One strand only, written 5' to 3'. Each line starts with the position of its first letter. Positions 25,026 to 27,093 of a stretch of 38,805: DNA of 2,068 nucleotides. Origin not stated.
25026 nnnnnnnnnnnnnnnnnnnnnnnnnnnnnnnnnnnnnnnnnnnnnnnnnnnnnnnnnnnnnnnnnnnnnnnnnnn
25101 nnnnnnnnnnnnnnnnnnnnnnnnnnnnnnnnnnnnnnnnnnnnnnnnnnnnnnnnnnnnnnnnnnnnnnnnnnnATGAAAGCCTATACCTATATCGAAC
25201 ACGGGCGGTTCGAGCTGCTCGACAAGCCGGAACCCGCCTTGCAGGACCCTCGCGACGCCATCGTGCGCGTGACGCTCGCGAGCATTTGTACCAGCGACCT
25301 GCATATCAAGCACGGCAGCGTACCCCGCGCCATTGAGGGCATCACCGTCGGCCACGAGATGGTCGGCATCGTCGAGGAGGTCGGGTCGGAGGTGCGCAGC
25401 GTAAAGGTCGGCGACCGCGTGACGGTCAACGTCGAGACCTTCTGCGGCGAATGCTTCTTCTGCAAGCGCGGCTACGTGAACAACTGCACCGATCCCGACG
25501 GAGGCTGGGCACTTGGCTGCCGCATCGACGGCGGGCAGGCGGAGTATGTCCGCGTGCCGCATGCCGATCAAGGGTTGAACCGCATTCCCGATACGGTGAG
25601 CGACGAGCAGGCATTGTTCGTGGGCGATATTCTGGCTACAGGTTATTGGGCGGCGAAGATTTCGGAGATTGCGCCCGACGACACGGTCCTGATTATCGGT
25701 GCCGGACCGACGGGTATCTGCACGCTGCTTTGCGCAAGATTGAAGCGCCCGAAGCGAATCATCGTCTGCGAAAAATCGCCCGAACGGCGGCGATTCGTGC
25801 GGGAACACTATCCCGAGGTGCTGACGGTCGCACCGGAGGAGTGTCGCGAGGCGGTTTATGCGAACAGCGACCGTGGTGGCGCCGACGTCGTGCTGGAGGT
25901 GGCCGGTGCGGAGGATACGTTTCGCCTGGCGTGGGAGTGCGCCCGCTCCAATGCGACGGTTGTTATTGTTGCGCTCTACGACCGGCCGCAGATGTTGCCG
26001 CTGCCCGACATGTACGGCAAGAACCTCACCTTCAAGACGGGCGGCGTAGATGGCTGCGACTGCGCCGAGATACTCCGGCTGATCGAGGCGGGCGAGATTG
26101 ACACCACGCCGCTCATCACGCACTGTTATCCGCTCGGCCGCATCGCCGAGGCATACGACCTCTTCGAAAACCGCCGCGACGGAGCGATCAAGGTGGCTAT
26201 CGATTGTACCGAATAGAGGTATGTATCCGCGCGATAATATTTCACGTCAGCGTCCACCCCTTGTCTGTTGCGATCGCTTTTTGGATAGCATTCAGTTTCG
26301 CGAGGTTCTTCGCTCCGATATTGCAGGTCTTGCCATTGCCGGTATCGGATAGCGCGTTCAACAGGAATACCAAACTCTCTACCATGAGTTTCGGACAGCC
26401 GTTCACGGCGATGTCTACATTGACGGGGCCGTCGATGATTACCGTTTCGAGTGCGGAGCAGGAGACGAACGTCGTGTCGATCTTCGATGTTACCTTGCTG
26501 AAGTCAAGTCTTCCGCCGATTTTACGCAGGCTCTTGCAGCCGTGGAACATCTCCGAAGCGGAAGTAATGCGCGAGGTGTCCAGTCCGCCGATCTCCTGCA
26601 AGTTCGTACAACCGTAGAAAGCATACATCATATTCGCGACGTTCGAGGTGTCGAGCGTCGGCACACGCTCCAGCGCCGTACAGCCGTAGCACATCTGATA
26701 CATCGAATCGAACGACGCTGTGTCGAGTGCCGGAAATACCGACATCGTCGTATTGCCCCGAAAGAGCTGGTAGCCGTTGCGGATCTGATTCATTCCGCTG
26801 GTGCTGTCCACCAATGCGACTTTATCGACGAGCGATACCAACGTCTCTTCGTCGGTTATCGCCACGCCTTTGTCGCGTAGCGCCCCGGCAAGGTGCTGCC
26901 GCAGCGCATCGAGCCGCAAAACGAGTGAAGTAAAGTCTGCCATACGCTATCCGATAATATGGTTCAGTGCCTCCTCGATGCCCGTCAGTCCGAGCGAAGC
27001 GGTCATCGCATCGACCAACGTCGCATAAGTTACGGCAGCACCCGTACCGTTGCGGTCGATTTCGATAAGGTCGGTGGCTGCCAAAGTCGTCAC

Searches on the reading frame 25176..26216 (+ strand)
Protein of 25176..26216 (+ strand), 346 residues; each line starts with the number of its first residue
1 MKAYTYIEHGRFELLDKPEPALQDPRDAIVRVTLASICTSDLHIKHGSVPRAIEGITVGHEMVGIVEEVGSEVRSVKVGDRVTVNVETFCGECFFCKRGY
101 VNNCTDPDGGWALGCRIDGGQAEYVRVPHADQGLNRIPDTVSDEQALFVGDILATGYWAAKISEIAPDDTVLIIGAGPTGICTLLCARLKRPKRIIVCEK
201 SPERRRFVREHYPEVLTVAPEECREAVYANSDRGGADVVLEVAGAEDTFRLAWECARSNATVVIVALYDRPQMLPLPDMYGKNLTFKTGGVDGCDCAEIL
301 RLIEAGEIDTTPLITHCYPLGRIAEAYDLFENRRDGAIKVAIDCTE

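Call 7: search_protein_families(library=pfam, proteins=[window:25176-26216:+], max_evalue=0.01)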
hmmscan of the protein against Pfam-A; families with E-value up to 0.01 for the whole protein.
window:25176-26216:+ (346 aa): 4 families
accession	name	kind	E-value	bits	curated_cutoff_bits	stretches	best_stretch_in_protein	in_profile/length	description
PF08240.17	ADH_N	-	2.8e-26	92.2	23.5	1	25-131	2-98/104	Alcohol dehydrogenase GroES-like domain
PF00107.32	ADH_zinc_N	-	4.9e-10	39.9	31.8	1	178-287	1-110/129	Zinc-binding dehydrogenase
PF13602.12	ADH_zinc_N_2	-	1.1e-06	30.1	27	1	232-334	20-127/134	Zinc-binding dehydrogenase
PF01266.30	DAO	-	0.008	16.2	27.9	0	171-202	2-32/353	FAD dependent oxidoreductase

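Call 8: search_protein_families(library=phrogs, proteins=[window:25176-26216:+], max_evalue=0.01)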
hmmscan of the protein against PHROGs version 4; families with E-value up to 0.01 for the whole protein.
window:25176-26216:+ (346 aa): 2 families
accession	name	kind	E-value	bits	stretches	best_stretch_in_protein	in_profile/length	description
phrog_2640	-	other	6.3e-72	243.3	1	1-335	1-337/345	zinc containing alcohol dehydrogenase superfamily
phrog_11528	-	unknown function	0.0024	18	1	159-224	55-122/322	-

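Call 70: find_related_loci(query=window:25176-26213:+, collection=viral_contigs, flank=6000)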
Query window:25176-26213:+ (346 aa) in viral_contigs; peptide patterns used: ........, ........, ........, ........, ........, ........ (x = any residue, [..] = any of these).
23 stretches matched a pattern; 19 encode a relative of the query (tblastn E <= 1e-3); 18 distinct loci.
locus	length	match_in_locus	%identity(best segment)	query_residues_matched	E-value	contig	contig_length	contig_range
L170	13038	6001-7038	96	1-346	0e+0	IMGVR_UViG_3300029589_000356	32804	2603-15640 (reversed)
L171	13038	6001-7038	97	1-346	0e+0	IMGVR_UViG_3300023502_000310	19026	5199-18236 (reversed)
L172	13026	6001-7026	96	1-342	0e+0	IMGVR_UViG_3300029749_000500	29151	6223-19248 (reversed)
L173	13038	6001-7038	94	1-346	0e+0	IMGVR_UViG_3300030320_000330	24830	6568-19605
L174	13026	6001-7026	93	1-342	0e+0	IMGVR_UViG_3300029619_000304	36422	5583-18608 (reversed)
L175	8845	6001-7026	80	1-342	0e+0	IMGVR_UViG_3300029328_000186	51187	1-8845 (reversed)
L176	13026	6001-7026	79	1-342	0e+0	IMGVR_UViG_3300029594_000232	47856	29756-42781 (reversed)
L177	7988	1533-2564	76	1-344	0e+0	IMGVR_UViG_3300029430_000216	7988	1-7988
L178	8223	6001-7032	76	1-344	0e+0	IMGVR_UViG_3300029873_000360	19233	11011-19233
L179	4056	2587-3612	76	1-342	0e+0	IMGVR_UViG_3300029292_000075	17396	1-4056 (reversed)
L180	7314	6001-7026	76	1-342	7e-180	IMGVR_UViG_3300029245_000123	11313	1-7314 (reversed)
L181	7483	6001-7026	76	1-342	2e-179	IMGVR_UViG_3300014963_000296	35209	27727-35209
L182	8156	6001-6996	76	1-332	2e-174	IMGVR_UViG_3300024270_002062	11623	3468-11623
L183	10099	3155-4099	77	28-342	5e-169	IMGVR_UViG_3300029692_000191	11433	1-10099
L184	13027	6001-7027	84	1-342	2e-166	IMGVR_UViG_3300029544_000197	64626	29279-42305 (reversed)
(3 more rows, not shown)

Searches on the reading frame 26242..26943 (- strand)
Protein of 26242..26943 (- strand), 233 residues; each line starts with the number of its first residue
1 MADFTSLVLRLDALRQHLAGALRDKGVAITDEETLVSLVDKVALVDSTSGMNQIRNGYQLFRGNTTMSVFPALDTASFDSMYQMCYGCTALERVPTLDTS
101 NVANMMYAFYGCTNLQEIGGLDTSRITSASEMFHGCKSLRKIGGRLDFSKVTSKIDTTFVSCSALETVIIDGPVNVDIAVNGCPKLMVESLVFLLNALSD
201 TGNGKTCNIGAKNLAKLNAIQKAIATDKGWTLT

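Call 7: search_protein_families(library=pfam, proteins=[window:26242-26943:-], max_evalue=0.01)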
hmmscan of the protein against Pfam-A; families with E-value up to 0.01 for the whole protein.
window:26242-26943:- (233 aa): 2 families
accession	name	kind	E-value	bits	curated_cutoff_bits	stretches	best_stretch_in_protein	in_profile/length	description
PF03382.20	DUF285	-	2e-10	40.9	25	1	60-166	6-114/120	Mycoplasma protein of unknown function, DUF285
PF13306.12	LRR_5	-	5.2e-05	23.6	27.7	1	106-172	27-88/127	BspA type Leucine rich repeat region (6 copies)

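Call 8: search_protein_families(library=phrogs, proteins=[window:26242-26943:-], max_evalue=0.01)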
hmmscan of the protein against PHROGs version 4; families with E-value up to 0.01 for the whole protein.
window:26242-26943:- (233 aa): 6 families
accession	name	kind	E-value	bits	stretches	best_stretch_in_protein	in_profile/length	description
phrog_9915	-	unknown function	6.1e-12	44.7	1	49-168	1189-1318/1813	-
phrog_22899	-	unknown function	5.4e-10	38.2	1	71-170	900-998/1857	-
phrog_3649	-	unknown function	5.7e-08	33.2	1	56-160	224-325/375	-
phrog_29123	-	unknown function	2.8e-06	27.2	1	122-172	165-214/459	-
phrog_17273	-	unknown function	4.6e-06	25.2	1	76-164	1162-1249/1713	-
phrog_35590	-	unknown function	0.0013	19.2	1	6-51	6-51/224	-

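Call 71: find_related_loci(query=window:26245-26943:-, collection=viral_contigs, flank=10000)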
Query window:26245-26943:- (233 aa) in viral_contigs; peptide patterns used: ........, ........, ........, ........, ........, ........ (x = any residue, [..] = any of these).
35 stretches matched a pattern; 24 encode a relative of the query (tblastn E <= 1e-3); 24 distinct loci.
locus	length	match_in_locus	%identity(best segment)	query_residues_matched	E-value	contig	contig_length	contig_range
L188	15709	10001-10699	97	1-233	4e-153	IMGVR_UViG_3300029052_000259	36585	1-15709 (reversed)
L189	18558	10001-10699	96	1-233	2e-152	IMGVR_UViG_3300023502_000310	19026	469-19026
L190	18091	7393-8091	96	1-233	4e-151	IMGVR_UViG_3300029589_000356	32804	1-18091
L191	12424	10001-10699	95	1-233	2e-149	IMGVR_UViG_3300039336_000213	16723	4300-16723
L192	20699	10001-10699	95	1-233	2e-149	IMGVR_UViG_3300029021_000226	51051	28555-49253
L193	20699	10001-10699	95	1-233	8e-149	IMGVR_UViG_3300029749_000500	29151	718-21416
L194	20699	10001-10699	91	1-233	1e-144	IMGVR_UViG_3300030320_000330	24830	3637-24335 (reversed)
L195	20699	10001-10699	87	1-233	2e-130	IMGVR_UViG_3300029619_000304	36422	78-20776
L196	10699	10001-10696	72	2-233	7e-115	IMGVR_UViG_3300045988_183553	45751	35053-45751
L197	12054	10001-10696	72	2-233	7e-112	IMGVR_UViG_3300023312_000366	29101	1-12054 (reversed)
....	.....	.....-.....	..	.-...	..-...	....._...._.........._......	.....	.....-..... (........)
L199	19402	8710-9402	71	2-232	2e-103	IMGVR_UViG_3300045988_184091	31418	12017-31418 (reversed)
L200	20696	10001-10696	69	2-233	9e-102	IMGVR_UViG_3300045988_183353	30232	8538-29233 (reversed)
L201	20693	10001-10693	71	2-232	6e-102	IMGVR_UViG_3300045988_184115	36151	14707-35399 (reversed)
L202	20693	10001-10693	71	2-232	1e-100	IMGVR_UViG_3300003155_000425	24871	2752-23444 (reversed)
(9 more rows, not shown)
